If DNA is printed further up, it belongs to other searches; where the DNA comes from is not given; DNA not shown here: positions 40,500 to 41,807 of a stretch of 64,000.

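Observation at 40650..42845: Split sigma54 activator: PocR-GAF sensor ORF and receiverless AAA+/HTH ORF in the same frame, separated by 144 bp carrying a hairpin and a consensus sigma70 promoter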

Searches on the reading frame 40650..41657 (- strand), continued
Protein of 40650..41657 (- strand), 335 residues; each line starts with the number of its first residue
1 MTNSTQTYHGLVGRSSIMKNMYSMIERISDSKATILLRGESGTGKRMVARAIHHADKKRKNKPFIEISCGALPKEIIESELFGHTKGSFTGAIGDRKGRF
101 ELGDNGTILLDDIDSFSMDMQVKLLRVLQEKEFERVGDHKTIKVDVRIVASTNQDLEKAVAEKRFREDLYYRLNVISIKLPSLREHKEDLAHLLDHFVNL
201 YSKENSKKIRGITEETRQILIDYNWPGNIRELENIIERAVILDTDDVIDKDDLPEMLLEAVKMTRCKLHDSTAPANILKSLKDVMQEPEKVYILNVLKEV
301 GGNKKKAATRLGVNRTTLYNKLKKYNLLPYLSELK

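Call 15: find_homologous_proteins(query=window:40650-41657:-, max_evalue=1e-60)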
Query window:40650-41657:- (335 aa): 7914 proteins with E <= 1e-60 among 8000 candidates; the best 120 are listed.
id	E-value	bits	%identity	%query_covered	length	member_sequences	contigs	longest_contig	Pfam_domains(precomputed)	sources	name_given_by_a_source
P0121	5.0e-215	731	100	100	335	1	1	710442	PF00158.33,PF25601.2,PF02954.26,PF18024.8,PF00004.36,PF14532.13,PF07728.21,PF13191.13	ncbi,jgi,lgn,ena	ncbi:MAG: sigma-54 dependent transcriptional regulator [Candidatus Omnitrophota bacterium]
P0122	3.2e-183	626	87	100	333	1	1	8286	PF00158.33,PF25601.2,PF02954.26,PF18024.8,PF00004.36,PF14532.13,PF07728.21,PF13191.13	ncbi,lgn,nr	ncbi:MAG: sigma-54 dependent transcriptional regulator [Candidatus Omnitrophica bacterium]|nr:sigma-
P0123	1.7e-154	532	76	96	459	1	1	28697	PF00158.33,PF25601.2,PF02954.26,PF14532.13,PF07728.21,PF00072.31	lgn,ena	-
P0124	1.3e-153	529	75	97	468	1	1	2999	PF00158.33,PF25601.2,PF02954.26,PF18024.8,PF14532.13,PF07728.21,PF00072.31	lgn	-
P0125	7.9e-153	527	73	99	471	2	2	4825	PF00158.33,PF25601.2,PF02954.26,PF00004.36,PF14532.13,PF07728.21,PF00072.31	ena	-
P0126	1.1e-152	526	73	99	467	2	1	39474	PF00158.33,PF25601.2,PF02954.26,PF14532.13,PF07728.21,PF00072.31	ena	-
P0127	7.4e-152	523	73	96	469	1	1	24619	PF00158.33,PF25601.2,PF02954.26,PF00004.36,PF14532.13,PF07728.21,PF00072.31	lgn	-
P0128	3.1e-151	521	72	98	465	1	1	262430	PF00158.33,PF25601.2,PF02954.26,PF18024.8,PF14532.13,PF07728.21,PF00072.31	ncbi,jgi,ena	ncbi:MAG: sigma-54 dependent transcriptional regulator [Candidatus Omnitrophota bacterium]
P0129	1.6e-150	519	72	97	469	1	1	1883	PF00158.33,PF13384.13,PF25601.2,PF02954.26,PF00004.36,PF14532.13,PF07728.21,PF00072.31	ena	-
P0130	1.7e-150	519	72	97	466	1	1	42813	PF00158.33,PF25601.2,PF02954.26,PF00004.36,PF14532.13,PF07728.21,PF00072.31,PF13191.13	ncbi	-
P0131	7.3e-150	517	73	96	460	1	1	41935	PF00158.33,PF25601.2,PF02954.26,PF00004.36,PF14532.13,PF07728.21,PF00072.31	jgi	jgi:Response regulator containing CheY-like receiver, AAA-type ATPase, and DNA-binding domains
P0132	8.8e-150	517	73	96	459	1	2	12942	PF00158.33,PF25601.2,PF02954.26,PF18024.8,PF14532.13,PF07728.21,PF00072.31,PF13191.13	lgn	-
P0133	2.8e-149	515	71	98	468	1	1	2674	PF00158.33,PF13384.13,PF25601.2,PF02954.26,PF00004.36,PF14532.13,PF07728.21,PF00072.31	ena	-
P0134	4.8e-149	514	72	96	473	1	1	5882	PF00158.33,PF25601.2,PF02954.26,PF18024.8,PF00004.36,PF14532.13,PF07728.21,PF00072.31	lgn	-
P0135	6.3e-149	514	72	96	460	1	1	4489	PF00158.33,PF25601.2,PF02954.26,PF00004.36,PF14532.13,PF07728.21,PF00072.31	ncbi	-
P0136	6.6e-149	514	71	98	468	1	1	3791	PF00158.33,PF13384.13,PF25601.2,PF02954.26,PF14532.13,PF07728.21,PF00072.31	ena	-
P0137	8.9e-149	513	70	98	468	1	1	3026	PF00158.33,PF13384.13,PF25601.2,PF02954.26,PF14532.13,PF07728.21,PF00072.31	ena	-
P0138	9.5e-149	513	74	96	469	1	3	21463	PF00158.33,PF07724.21,PF25601.2,PF02954.26,PF00004.36,PF14532.13,PF07728.21,PF00072.31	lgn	-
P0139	1.7e-148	512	73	96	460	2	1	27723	PF00158.33,PF25601.2,PF02954.26,PF14532.13,PF07728.21,PF00072.31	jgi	jgi:DNA-binding NtrC family response regulator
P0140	1.7e-148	512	73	96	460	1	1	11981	PF00158.33,PF25601.2,PF02954.26,PF18024.8,PF14532.13,PF07728.21,PF00072.31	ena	-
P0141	2.1e-148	512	73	98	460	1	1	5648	PF00158.33,PF25601.2,PF02954.26,PF18024.8,PF14532.13,PF07728.21,PF00072.31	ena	-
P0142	2.2e-148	512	71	98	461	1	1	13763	PF00158.33,PF25601.2,PF02954.26,PF18024.8,PF00004.36,PF14532.13,PF07728.21,PF00072.31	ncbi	-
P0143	2.2e-148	512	72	96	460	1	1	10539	PF00158.33,PF25601.2,PF02954.26,PF00004.36,PF14532.13,PF07728.21,PF00072.31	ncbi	-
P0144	2.3e-148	512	71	98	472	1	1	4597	PF00158.33,PF25601.2,PF02954.26,PF14532.13,PF07728.21,PF00072.31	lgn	-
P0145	2.5e-148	512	72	96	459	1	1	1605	PF00158.33,PF25601.2,PF02954.26,PF18024.8,PF14532.13,PF07728.21,PF00072.31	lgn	-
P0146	3.5e-148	511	73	96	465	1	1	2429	PF00158.33,PF25601.2,PF02954.26,PF00004.36,PF14532.13,PF07728.21,PF00072.31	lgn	-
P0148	8.0e-148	510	72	96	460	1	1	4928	PF00158.33,PF25601.2,PF02954.26,PF18024.8,PF14532.13,PF07728.21,PF00072.31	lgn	-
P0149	1.1e-147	510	73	96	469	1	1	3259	PF00158.33,PF25601.2,PF02954.26,PF14532.13,PF07728.21,PF00072.31,PF13191.13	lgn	-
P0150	1.1e-147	510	72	96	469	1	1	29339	PF00158.33,PF25601.2,PF02954.26,PF00004.36,PF14532.13,PF07728.21,PF00072.31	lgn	-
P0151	1.4e-147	509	72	97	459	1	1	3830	PF00158.33,PF25601.2,PF02954.26,PF18024.8,PF14532.13,PF07728.21,PF00072.31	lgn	-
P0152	1.5e-147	509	71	97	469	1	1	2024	PF00158.33,PF25601.2,PF02954.26,PF00004.36,PF14532.13,PF07728.21,PF00072.31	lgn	-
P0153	2.7e-147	508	71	98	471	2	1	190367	PF00158.33,PF25601.2,PF02954.26,PF18024.8,PF00004.36,PF14532.13,PF07728.21,PF00072.31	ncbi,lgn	-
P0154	4.0e-147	508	71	98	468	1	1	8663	PF00158.33,PF13384.13,PF25601.2,PF02954.26,PF00004.36,PF14532.13,PF07728.21,PF00072.31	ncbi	-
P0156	9.8e-147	507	71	97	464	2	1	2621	PF00158.33,PF25601.2,PF02954.26,PF18024.8,PF00004.36,PF14532.13,PF07728.21,PF00072.31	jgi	jgi:DNA-binding NtrC family response regulator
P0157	1.0e-146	507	72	96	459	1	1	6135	PF00158.33,PF25601.2,PF02954.26,PF18024.8,PF14532.13,PF07728.21,PF00072.31,PF13191.13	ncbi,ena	-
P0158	1.2e-146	506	73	96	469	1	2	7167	PF00158.33,PF25601.2,PF02954.26,PF18024.8,PF00004.36,PF14532.13,PF07728.21,PF00072.31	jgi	-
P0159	1.5e-146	506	71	99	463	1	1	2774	PF00158.33,PF25601.2,PF02954.26,PF18024.8,PF00004.36,PF14532.13,PF07728.21,PF00072.31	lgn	-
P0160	1.6e-146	506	72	96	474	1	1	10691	PF00158.33,PF25601.2,PF02954.26,PF18024.8,PF00004.36,PF14532.13,PF07728.21,PF00072.31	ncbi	ncbi:MAG: sigma-54 dependent transcriptional regulator [Candidatus Omnitrophota bacterium]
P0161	2.0e-146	506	70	97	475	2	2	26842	PF00158.33,PF25601.2,PF02954.26,PF14532.13,PF07728.21,PF00072.31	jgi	-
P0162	3.0e-146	505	72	96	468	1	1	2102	PF00158.33,PF25601.2,PF02954.26,PF00004.36,PF14532.13,PF07728.21,PF00072.31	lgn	-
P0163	3.2e-146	505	72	96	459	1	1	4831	PF00158.33,PF25601.2,PF02954.26,PF18024.8,PF00004.36,PF14532.13,PF07728.21,PF00072.31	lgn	-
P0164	4.0e-146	505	71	98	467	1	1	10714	PF00158.33,PF25601.2,PF02954.26,PF14532.13,PF07728.21,PF00072.31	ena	-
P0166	4.6e-146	504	72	96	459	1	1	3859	PF00158.33,PF13384.13,PF25601.2,PF02954.26,PF18024.8,PF14532.13,PF07728.21,PF00072.31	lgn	-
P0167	4.9e-146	504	71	97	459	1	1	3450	PF00158.33,PF25601.2,PF02954.26,PF18024.8,PF14532.13,PF07728.21,PF00072.31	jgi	jgi:two-component system response regulator AtoC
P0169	8.7e-146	503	71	96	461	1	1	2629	PF00158.33,PF25601.2,PF02954.26,PF18024.8,PF14532.13,PF07728.21,PF00072.31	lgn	-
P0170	9.9e-146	503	72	96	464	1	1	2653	PF00158.33,PF25601.2,PF02954.26,PF14532.13,PF07728.21,PF00072.31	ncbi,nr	ncbi:MAG: sigma-54-dependent Fis family transcriptional regulator [Candidatus Omnitrophica bacterium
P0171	1.5e-145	503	68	99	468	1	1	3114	PF00158.33,PF25601.2,PF02954.26,PF00004.36,PF14532.13,PF07728.21,PF00072.31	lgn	-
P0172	1.6e-145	503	71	96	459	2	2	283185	PF00158.33,PF13384.13,PF25601.2,PF02954.26,PF18024.8,PF14532.13,PF07728.21,PF00072.31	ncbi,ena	-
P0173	2.3e-145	502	71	97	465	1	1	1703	PF00158.33,PF25601.2,PF02954.26,PF00004.36,PF14532.13,PF07728.21,PF00072.31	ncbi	-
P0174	2.3e-145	502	71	96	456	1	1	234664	PF00158.33,PF25601.2,PF02954.26,PF18024.8,PF00004.36,PF14532.13,PF07728.21,PF00072.31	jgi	-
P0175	2.4e-145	502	71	96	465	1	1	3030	PF00158.33,PF25601.2,PF02954.26,PF14532.13,PF07728.21,PF00072.31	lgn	-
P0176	2.4e-145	502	71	96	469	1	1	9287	PF00158.33,PF13384.13,PF25601.2,PF02954.26,PF00004.36,PF14532.13,PF07728.21,PF00072.31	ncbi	ncbi:MAG: sigma-54 dependent transcriptional regulator [Candidatus Omnitrophota bacterium]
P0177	2.8e-145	502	72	96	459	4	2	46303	PF00158.33,PF25601.2,PF02954.26,PF18024.8,PF00004.36,PF14532.13,PF07728.21,PF00072.31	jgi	-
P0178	3.0e-145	502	70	96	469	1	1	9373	PF00158.33,PF25601.2,PF02954.26,PF14532.13,PF07728.21,PF00072.31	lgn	-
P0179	3.1e-145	502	71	96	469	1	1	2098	PF00158.33,PF25601.2,PF02954.26,PF14532.13,PF07728.21,PF00072.31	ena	-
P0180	3.3e-145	502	70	98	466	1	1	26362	PF00158.33,PF25601.2,PF02954.26,PF00004.36,PF14532.13,PF07728.21,PF00072.31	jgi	-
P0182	5.0e-145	501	71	96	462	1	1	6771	PF00158.33,PF25601.2,PF02954.26,PF14532.13,PF07728.21,PF00072.31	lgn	-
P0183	5.8e-145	501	71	96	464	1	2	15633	PF00158.33,PF25601.2,PF02954.26,PF00004.36,PF14532.13,PF07728.21,PF00072.31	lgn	-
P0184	6.6e-145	501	69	96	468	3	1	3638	PF00158.33,PF25601.2,PF02954.26,PF18024.8,PF14532.13,PF07728.21,PF00072.31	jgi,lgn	-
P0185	8.5e-145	500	69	96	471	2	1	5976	PF00158.33,PF25601.2,PF02954.26,PF18024.8,PF21332.4,PF14532.13,PF07728.21,PF00072.31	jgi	-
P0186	8.8e-145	500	71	96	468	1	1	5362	PF00158.33,PF25601.2,PF02954.26,PF18024.8,PF00004.36,PF14532.13,PF07728.21,PF00072.31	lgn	-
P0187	1.1e-144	500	70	98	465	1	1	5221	PF00158.33,PF13384.13,PF25601.2,PF02954.26,PF00004.36,PF14532.13,PF07728.21,PF00072.31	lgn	-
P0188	1.2e-144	500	71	97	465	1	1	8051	PF00158.33,PF25601.2,PF02954.26,PF00004.36,PF14532.13,PF07728.21,PF00072.31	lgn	-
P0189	1.6e-144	499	69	98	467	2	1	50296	PF00158.33,PF25601.2,PF02954.26,PF00004.36,PF14532.13,PF07728.21,PF00072.31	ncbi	-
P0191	2.1e-144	499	69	98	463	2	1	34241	PF00158.33,PF25601.2,PF02954.26,PF18024.8,PF00004.36,PF14532.13,PF07728.21,PF00072.31,PF13191.13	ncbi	ncbi:sigma-54-dependent transcriptional regulator [Candidatus Omnitrophota bacterium]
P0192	2.8e-144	499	71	96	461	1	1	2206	PF00158.33,PF25601.2,PF02954.26,PF14532.13,PF07728.21,PF00072.31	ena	-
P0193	2.8e-144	499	69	98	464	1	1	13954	PF00158.33,PF25601.2,PF02954.26,PF00004.36,PF14532.13,PF07728.21,PF00072.31,PF13191.13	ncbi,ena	-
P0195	4.6e-144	498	70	96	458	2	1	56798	PF00158.33,PF25601.2,PF02954.26,PF00004.36,PF14532.13,PF07728.21,PF00072.31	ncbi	ncbi:MAG: sigma-54 dependent transcriptional regulator [Candidatus Omnitrophota bacterium]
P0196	4.6e-144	498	71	96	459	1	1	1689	PF00158.33,PF25601.2,PF02954.26,PF14532.13,PF07728.21,PF00072.31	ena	-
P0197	5.0e-144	498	71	97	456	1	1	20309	PF00158.33,PF25601.2,PF02954.26,PF18024.8,PF14532.13,PF07728.21,PF00072.31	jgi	jgi:two-component system response regulator AtoC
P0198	5.3e-144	498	70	96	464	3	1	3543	PF00158.33,PF25601.2,PF02954.26,PF14532.13,PF07728.21,PF00072.31,PF13191.13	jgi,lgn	-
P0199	5.6e-144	498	71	96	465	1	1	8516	PF00158.33,PF25601.2,PF02954.26,PF00004.36,PF14532.13,PF07728.21,PF00072.31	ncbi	-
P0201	7.8e-144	497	70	96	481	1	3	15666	PF00158.33,PF25601.2,PF02954.26,PF00004.36,PF14532.13,PF07728.21,PF00072.31,PF13191.13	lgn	-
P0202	8.2e-144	497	70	98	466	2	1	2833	PF00158.33,PF25601.2,PF02954.26,PF14532.13,PF07728.21,PF00072.31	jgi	-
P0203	1.1e-143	497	68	99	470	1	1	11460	PF00158.33,PF25601.2,PF02954.26,PF14532.13,PF07728.21,PF00072.31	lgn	-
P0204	1.1e-143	497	69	98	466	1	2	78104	PF00158.33,PF25601.2,PF02954.26,PF18024.8,PF14532.13,PF07728.21,PF00072.31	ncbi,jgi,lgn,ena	-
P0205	1.1e-143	497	68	97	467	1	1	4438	PF00158.33,PF25601.2,PF02954.26,PF00004.36,PF14532.13,PF07728.21,PF00072.31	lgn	-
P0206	1.2e-143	497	70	97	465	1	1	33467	PF00158.33,PF25601.2,PF02954.26,PF00004.36,PF14532.13,PF07728.21,PF00072.31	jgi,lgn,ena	-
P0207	1.4e-143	496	70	97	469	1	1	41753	PF00158.33,PF25601.2,PF02954.26,PF14532.13,PF07728.21,PF00072.31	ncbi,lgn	-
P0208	1.6e-143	496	70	96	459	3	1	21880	PF00158.33,PF25601.2,PF02954.26,PF18024.8,PF14532.13,PF07728.21,PF00072.31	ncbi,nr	ncbi:MAG: sigma-54 dependent transcriptional regulator [Candidatus Omnitrophota bacterium]|nr:sigma-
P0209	1.9e-143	496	70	96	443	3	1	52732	PF00158.33,PF25601.2,PF02954.26,PF14532.13,PF07728.21,PF00072.31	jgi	jgi:two-component system response regulator PilR (NtrC family)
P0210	2.0e-143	496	69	96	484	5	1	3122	PF00158.33,PF25601.2,PF02954.26,PF00004.36,PF14532.13,PF07728.21,PF00072.31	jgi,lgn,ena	-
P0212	4.4e-143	495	71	96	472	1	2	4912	PF00158.33,PF25601.2,PF02954.26,PF14532.13,PF07728.21,PF00072.31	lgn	-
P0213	4.6e-143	495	70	98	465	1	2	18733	PF00158.33,PF25601.2,PF02954.26,PF18024.8,PF14532.13,PF07728.21,PF00072.31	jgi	jgi:DNA-binding NtrC family response regulator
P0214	7.0e-143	494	71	97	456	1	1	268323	PF00158.33,PF25601.2,PF02954.26,PF18024.8,PF14532.13,PF07728.21,PF00072.31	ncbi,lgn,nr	ncbi:MAG: sigma-54 dependent transcriptional regulator [Candidatus Omnitrophota bacterium]|nr:sigma-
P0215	8.7e-143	494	71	95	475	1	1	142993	PF00158.33,PF25601.2,PF02954.26,PF00004.36,PF14532.13,PF07728.21,PF00072.31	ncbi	ncbi:MAG: sigma-54 dependent transcriptional regulator [Candidatus Omnitrophota bacterium]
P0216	1.0e-142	493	69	96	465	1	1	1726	PF00158.33,PF25601.2,PF02954.26,PF00004.36,PF14532.13,PF07728.21,PF00072.31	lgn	-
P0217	1.1e-142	493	71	96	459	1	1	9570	PF00158.33,PF25601.2,PF02954.26,PF00004.36,PF14532.13,PF07728.21,PF00072.31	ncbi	-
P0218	1.2e-142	493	69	96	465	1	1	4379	PF00158.33,PF25601.2,PF02954.26,PF00004.36,PF14532.13,PF07728.21,PF00072.31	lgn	-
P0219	1.2e-142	493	68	98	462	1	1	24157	PF00158.33,PF25601.2,PF02954.26,PF18024.8,PF00004.36,PF14532.13,PF07728.21,PF00072.31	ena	-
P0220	1.3e-142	493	70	96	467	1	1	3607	PF00158.33,PF25601.2,PF02954.26,PF14532.13,PF07728.21,PF00072.31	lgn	-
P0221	1.5e-142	493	69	96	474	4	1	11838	PF00158.33,PF25601.2,PF02954.26,PF18024.8,PF00004.36,PF14532.13,PF07728.21,PF00072.31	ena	-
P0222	1.9e-142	493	70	96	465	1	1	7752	PF00158.33,PF25601.2,PF02954.26,PF14532.13,PF07728.21,PF00072.31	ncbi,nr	ncbi:MAG: sigma-54-dependent Fis family transcriptional regulator [Candidatus Omnitrophica bacterium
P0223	2.2e-142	492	66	98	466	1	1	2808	PF00158.33,PF25601.2,PF02954.26,PF14532.13,PF07728.21,PF00072.31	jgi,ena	-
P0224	2.2e-142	492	68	98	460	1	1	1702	PF00158.33,PF25601.2,PF02954.26,PF18024.8,PF00004.36,PF14532.13,PF07728.21,PF00072.31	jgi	-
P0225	2.3e-142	492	69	96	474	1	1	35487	PF00158.33,PF25601.2,PF02954.26,PF18024.8,PF21332.4,PF14532.13,PF07728.21,PF00072.31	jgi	-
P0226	2.4e-142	492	70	96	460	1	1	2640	PF00158.33,PF25601.2,PF02954.26,PF18024.8,PF00004.36,PF14532.13,PF07728.21,PF00072.31,PF13191.13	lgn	-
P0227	2.8e-142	492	69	96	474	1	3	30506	PF00158.33,PF13384.13,PF25601.2,PF02954.26,PF00004.36,PF14532.13,PF07728.21,PF00072.31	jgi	-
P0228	3.0e-142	492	66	99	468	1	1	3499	PF00158.33,PF13384.13,PF25601.2,PF02954.26,PF14532.13,PF07728.21,PF00072.31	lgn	-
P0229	3.7e-142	492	71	96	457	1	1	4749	PF00158.33,PF25601.2,PF02954.26,PF18024.8,PF14532.13,PF07728.21,PF00072.31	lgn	-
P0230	4.0e-142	491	72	97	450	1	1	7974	PF00158.33,PF25601.2,PF02954.26,PF18024.8,PF00004.36,PF14532.13,PF07728.21,PF00072.31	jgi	-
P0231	4.0e-142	491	69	96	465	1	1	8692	PF00158.33,PF25601.2,PF02954.26,PF18024.8,PF00004.36,PF14532.13,PF07728.21,PF00072.31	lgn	-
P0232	5.4e-142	491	69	96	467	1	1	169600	PF00158.33,PF13384.13,PF25601.2,PF02954.26,PF00004.36,PF14532.13,PF07728.21,PF00072.31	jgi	-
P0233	5.5e-142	491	67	98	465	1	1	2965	PF00158.33,PF25601.2,PF02954.26,PF14532.13,PF07728.21,PF00072.31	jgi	-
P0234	5.7e-142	491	69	96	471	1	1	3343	PF00158.33,PF25601.2,PF02954.26,PF00004.36,PF14532.13,PF07728.21,PF00072.31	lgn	-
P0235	6.3e-142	491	68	99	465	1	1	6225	PF00158.33,PF25601.2,PF02954.26,PF00004.36,PF14532.13,PF07728.21,PF00072.31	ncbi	-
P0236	6.9e-142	491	68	98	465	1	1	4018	PF00158.33,PF25601.2,PF02954.26,PF00004.36,PF14532.13,PF07728.21,PF00072.31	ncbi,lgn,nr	ncbi:MAG: sigma-54-dependent Fis family transcriptional regulator [Candidatus Omnitrophica bacterium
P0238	8.3e-142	490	68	98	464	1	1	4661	PF00158.33,PF25601.2,PF02954.26,PF18024.8,PF00004.36,PF14532.13,PF07728.21,PF00072.31,PF13191.13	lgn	-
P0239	1.4e-141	490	68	96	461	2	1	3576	PF00158.33,PF25601.2,PF02954.26,PF18024.8,PF00004.36,PF14532.13,PF07728.21,PF00072.31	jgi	-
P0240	2.0e-141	489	70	96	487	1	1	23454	PF00158.33,PF25601.2,PF02954.26,PF14532.13,PF07728.21,PF00072.31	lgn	-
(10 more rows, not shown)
